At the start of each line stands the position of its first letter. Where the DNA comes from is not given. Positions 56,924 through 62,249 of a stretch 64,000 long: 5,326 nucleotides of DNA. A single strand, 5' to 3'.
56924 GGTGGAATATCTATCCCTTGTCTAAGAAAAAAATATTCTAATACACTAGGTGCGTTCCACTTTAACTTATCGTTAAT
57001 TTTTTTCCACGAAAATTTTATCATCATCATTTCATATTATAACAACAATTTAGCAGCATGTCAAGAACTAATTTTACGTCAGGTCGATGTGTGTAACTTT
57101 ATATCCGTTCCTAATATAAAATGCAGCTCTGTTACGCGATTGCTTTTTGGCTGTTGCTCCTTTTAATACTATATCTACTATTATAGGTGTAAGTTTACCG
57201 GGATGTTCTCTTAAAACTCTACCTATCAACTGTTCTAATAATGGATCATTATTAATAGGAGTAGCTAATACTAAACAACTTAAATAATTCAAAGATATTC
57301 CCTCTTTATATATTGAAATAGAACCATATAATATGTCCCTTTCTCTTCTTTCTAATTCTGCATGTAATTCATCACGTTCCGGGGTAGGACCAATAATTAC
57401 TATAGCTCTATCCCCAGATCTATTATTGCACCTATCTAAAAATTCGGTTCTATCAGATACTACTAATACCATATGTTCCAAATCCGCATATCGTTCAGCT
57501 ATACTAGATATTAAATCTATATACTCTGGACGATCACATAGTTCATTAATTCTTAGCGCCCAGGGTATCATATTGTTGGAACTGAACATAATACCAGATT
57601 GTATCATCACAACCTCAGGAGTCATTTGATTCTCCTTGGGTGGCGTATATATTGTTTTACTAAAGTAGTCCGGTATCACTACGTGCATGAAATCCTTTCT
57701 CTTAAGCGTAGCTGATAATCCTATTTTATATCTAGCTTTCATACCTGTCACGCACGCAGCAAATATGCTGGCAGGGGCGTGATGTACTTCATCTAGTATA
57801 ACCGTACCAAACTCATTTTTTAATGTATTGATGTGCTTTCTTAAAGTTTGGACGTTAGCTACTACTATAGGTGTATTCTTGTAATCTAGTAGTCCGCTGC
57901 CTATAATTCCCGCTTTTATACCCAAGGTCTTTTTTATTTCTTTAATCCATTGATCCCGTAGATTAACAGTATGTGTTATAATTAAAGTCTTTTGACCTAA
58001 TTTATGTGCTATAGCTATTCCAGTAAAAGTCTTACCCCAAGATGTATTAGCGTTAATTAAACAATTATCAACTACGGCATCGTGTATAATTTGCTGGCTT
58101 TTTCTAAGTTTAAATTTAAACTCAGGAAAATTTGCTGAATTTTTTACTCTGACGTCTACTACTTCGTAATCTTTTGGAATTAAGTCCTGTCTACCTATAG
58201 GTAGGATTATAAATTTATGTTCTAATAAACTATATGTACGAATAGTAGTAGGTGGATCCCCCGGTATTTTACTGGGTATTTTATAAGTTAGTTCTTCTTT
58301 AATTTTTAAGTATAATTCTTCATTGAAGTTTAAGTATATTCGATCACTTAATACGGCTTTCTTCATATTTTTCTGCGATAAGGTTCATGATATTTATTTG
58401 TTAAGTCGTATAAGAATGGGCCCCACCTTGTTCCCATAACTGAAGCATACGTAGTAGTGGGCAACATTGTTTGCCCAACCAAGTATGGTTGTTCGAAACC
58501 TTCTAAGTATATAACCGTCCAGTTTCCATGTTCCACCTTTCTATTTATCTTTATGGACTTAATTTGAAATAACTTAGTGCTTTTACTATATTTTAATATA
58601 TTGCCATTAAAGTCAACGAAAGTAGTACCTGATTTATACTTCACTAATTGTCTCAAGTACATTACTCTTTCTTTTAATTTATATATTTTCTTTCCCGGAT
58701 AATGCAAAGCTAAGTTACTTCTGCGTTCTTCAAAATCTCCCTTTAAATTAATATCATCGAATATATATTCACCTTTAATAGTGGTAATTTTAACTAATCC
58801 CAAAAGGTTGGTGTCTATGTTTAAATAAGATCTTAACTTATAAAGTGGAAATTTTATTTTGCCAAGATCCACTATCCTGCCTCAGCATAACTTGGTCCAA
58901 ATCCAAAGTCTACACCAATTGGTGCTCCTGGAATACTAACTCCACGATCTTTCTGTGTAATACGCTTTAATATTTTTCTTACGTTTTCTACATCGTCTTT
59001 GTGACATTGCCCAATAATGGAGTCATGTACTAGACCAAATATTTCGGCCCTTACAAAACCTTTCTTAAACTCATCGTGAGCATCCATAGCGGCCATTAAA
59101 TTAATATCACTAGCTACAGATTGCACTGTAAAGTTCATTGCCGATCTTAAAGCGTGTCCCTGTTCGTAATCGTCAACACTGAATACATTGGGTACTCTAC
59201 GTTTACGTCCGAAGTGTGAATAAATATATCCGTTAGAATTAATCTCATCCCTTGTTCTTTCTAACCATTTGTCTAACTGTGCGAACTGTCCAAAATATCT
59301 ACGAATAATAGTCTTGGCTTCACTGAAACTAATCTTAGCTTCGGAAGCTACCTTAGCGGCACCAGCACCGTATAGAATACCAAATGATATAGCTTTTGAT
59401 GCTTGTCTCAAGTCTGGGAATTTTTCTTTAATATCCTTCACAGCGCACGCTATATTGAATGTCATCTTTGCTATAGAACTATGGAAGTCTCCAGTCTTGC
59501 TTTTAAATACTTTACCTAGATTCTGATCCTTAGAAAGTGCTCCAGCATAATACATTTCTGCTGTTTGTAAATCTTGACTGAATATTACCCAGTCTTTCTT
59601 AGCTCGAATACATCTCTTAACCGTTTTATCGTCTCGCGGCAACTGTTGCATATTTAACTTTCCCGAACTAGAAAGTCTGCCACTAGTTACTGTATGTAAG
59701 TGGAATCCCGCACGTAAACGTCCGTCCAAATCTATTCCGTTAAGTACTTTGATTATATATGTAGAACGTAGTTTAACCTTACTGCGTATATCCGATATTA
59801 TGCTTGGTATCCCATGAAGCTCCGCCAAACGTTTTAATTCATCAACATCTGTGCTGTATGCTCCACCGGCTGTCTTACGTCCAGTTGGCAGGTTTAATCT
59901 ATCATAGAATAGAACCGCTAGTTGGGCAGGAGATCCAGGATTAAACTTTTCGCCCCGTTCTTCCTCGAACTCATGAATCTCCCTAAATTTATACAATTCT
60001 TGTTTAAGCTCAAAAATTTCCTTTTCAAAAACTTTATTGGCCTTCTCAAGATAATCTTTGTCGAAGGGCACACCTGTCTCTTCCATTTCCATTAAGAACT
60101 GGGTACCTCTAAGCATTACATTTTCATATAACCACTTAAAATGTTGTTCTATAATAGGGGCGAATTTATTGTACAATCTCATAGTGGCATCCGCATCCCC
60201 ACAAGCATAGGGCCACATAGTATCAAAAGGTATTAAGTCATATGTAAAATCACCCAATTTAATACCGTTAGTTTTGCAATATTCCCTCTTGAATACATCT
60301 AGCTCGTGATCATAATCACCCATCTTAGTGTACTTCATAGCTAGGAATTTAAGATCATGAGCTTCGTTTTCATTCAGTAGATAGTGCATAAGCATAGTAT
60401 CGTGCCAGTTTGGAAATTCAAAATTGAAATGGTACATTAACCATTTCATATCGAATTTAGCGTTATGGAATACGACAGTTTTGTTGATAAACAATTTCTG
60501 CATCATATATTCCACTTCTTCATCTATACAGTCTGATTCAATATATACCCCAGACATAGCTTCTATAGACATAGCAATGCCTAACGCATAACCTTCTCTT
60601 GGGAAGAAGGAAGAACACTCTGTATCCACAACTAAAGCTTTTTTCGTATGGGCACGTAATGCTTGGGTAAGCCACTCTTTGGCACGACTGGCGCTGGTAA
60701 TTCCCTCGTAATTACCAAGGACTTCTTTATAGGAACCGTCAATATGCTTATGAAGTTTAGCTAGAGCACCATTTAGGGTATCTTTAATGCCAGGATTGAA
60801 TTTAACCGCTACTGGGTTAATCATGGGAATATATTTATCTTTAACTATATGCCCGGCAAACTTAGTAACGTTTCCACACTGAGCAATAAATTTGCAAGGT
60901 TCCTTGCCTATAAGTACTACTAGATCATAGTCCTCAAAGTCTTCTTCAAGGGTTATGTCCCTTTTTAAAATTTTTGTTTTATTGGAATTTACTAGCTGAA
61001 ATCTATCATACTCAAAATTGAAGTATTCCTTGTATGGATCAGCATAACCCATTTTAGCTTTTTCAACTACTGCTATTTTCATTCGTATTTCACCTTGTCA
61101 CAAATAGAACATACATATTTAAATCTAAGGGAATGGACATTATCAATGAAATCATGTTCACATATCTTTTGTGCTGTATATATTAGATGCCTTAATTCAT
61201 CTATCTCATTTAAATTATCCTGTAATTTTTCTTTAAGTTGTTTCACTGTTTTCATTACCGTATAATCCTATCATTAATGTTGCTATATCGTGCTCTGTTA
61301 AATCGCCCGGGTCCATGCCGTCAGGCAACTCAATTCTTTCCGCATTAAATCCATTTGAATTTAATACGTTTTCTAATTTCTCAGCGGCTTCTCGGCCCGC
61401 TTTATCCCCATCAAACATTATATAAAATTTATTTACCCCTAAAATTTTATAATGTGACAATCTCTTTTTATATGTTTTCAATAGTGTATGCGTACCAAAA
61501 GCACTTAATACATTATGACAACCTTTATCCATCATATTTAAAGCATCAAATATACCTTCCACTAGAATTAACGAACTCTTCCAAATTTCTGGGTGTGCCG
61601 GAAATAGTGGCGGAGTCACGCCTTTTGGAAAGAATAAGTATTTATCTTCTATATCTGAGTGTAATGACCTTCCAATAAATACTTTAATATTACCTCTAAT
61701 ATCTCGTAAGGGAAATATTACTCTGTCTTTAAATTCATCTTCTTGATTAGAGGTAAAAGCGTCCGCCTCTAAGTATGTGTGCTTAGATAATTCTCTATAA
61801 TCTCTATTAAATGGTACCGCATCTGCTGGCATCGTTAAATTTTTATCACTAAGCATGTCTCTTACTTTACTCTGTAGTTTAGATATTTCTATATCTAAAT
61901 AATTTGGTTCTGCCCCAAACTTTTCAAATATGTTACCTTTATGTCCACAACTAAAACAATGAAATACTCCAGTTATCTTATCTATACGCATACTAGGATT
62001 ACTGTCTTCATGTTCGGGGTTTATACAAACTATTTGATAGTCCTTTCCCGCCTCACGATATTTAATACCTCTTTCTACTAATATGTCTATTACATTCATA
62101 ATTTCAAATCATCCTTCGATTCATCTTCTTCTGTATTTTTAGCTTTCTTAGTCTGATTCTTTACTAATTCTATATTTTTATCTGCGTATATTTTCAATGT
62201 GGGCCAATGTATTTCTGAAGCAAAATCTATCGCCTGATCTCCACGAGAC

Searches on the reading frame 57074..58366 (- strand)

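Call 40: search_protein_families(library=pfam, proteins=[window:57074-58366:-], max_evalue=0.01)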
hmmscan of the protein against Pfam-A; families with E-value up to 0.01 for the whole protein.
window:57074-58366:- (430 aa): 3 families
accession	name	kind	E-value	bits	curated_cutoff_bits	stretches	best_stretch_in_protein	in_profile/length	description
PF04851.21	ResIII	-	3.1e-20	73.2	22.5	1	85-223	2-164/164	Type III restriction enzyme, res subunit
PF00270.35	DEAD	-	3.2e-10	40.4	26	1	91-224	4-162/167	DEAD/DEAH box helicase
PF00271.37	Helicase_C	-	4.6e-05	24.1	23.5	1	297-386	15-108/110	Helicase conserved C-terminal domain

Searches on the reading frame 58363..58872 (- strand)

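Call 79: search_protein_families(library=phrogs, proteins=[window:58363-58872:-], max_evalue=0.001)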
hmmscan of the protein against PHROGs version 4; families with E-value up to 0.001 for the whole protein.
window:58363-58872:- (169 aa): 1 family
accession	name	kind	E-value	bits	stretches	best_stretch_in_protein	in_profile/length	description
phrog_4386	-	unknown function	4.7e-23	83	1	5-169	3-163/165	-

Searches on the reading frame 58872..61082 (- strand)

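Call 40: search_protein_families(library=pfam, proteins=[window:58872-61082:-], max_evalue=0.01)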
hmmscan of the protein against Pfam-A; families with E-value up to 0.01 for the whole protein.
window:58872-61082:- (736 aa): 2 families
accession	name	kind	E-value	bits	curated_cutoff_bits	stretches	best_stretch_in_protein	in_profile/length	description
PF00476.26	DNA_pol_A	-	3.2e-72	244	34.3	1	343-733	2-380/381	DNA polymerase family A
PF01612.26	DNA_pol_A_exo1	-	1.8e-28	99.9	23.6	1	126-311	2-172/173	3'-5' exonuclease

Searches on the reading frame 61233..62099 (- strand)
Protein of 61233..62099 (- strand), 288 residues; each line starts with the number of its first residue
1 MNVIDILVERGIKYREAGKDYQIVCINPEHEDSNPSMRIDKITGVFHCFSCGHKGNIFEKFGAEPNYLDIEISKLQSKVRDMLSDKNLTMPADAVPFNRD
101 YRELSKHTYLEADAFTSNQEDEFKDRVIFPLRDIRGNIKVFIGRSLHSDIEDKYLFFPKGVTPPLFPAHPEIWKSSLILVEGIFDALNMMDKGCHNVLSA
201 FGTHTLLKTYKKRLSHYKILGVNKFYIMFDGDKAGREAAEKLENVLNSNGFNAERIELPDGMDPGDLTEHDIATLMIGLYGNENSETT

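Call 79: search_protein_families(library=phrogs, proteins=[window:61233-62099:-], max_evalue=0.001)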
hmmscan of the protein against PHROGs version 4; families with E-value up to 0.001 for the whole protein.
window:61233-62099:- (288 aa): 13 families
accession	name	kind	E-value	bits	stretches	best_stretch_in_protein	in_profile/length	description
phrog_47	-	DNA, RNA and nucleotide metabolism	2.4e-40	139.9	1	3-277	31-331/947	DNA primase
phrog_6444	-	DNA, RNA and nucleotide metabolism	3.8e-31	109.5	2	118-268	195-351/577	DNA primase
phrog_239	-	DNA, RNA and nucleotide metabolism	2.4e-13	50.9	1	14-266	34-294/801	DNA primase/helicase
phrog_6088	-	DNA, RNA and nucleotide metabolism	5.7e-10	39.2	1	13-273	12-285/772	DNA primase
phrog_849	-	DNA, RNA and nucleotide metabolism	7e-09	36.1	1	150-274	214-334/435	DNA primase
phrog_11992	-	unknown function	3.8e-08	34.8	1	3-59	13-62/177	-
phrog_5311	-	DNA, RNA and nucleotide metabolism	5.4e-07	29.2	1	17-71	93-150/692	helicase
phrog_360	-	DNA, RNA and nucleotide metabolism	1e-06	29.9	1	23-58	30-65/133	DNA primase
phrog_18097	-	DNA, RNA and nucleotide metabolism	1.3e-06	29.1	1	7-73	19-82/199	DNA primase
phrog_22173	-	DNA, RNA and nucleotide metabolism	1.4e-06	29.3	1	216-277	72-131/133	DNA primase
phrog_510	-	DNA, RNA and nucleotide metabolism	9.8e-05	22.2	0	159-268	234-345/667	DNA primase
phrog_1139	-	DNA, RNA and nucleotide metabolism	0.00014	20.9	1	174-254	175-251/895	DNA primase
phrog_2304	-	DNA, RNA and nucleotide metabolism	0.00031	21.9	1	7-57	19-67/133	DNA primase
